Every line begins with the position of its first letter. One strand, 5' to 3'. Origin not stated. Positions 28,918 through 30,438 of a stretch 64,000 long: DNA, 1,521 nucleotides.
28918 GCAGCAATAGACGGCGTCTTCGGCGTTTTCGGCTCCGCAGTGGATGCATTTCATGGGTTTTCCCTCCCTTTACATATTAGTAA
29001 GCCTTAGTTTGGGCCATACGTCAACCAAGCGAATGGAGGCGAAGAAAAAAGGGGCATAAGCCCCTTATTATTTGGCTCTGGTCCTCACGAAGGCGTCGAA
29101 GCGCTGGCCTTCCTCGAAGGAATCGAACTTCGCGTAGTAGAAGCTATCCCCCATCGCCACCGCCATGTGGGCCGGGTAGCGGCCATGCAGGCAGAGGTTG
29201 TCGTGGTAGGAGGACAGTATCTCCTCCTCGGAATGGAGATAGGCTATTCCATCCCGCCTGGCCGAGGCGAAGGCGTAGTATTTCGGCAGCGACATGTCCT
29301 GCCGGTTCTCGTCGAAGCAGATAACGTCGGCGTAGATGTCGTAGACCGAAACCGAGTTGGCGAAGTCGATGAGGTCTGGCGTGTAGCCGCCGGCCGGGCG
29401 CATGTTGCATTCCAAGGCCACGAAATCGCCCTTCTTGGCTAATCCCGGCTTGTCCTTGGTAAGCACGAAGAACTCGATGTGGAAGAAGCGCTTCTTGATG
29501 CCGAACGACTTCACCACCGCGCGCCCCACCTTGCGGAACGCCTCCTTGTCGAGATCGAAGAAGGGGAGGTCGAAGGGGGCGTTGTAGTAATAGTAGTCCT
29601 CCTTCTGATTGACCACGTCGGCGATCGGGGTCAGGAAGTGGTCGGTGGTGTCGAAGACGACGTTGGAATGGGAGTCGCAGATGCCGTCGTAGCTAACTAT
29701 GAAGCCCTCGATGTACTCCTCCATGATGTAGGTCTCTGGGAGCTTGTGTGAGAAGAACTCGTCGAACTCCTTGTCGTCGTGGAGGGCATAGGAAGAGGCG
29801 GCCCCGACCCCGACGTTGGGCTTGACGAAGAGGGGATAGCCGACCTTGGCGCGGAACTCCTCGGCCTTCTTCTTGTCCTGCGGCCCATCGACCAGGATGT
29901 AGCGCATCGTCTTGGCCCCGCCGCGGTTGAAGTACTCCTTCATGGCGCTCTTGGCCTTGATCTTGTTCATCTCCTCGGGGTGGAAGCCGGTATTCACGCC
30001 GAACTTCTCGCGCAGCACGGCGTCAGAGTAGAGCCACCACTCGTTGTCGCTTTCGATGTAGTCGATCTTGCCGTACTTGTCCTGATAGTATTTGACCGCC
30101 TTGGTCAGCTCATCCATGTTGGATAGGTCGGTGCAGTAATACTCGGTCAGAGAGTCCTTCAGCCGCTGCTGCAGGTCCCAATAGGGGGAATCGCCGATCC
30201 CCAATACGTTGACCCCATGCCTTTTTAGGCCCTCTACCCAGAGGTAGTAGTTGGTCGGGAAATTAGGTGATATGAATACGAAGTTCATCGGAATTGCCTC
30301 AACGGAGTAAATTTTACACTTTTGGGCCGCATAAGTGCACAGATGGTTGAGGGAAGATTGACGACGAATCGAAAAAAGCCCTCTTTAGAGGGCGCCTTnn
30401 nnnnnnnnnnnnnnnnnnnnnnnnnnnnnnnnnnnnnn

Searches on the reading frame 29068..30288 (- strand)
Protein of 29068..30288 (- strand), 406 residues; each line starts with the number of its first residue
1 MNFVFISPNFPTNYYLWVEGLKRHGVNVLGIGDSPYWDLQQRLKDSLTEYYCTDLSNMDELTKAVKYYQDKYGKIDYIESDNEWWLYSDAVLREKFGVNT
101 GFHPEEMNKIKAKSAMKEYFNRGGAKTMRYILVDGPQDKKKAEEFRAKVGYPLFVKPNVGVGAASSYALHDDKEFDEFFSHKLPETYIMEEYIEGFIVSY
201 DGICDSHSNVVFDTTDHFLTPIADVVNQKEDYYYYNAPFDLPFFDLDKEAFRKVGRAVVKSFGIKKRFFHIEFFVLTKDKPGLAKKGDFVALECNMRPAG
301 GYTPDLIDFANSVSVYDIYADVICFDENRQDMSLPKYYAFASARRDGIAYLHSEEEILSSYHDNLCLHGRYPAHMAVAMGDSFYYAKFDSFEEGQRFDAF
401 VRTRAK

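Call 28: search_protein_families(library=pfam, proteins=[window:29068-30288:-], max_evalue=0.00001)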
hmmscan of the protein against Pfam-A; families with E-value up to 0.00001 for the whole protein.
window:29068-30288:- (406 aa): 0 families

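Call 65: search_protein_families(library=ncbifam, proteins=[window:29068-30288:-], max_evalue=0.001)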
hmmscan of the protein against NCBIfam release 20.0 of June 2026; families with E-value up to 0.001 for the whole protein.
window:29068-30288:- (406 aa): 9 families
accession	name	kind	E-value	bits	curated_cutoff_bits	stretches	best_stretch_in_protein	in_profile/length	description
NF002563.0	PRK02186.1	subfamily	1.3e-07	30.3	625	1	53-323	53-302/890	argininosuccinate lyase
TIGR03909.1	pyrrolys_PylC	equivalog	8.5e-07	28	248.3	1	147-216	121-190/374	3-methylornithine--L-lysine ligase PylC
NF009403.0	PRK12767.1-2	equivalog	4e-06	26.2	286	1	146-212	139-203/342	carbamoyl phosphate synthase-like protein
NF009406.0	PRK12767.1-5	equivalog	0.00011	21.4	271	1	115-209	116-205/327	carbamoyl phosphate synthase-like protein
NF002527.0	PRK01966.1-3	equivalog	0.00017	20.9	310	1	113-237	119-237/332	D-alanine--D-alanine ligase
NF053643.1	Ddl_archaea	equivalog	0.00042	19.4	500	1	111-213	105-200/367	putative pseudomurein biosynthesis ATP-grasp protein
NF053745.1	AAntcapLigBacD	equivalog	0.00056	18.4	850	1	71-180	96-201/471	alanine--anticapsin ligase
NF000091.3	D_ala_D_ser_VanG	exception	0.0009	18.2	495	0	116-200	139-225/344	D-alanine--D-serine ligase VanG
TIGR01205.1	D_ala_D_alaTIGR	subfamily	0.00094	18.2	245.65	0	113-193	107-191/318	D-alanine--D-alanine ligase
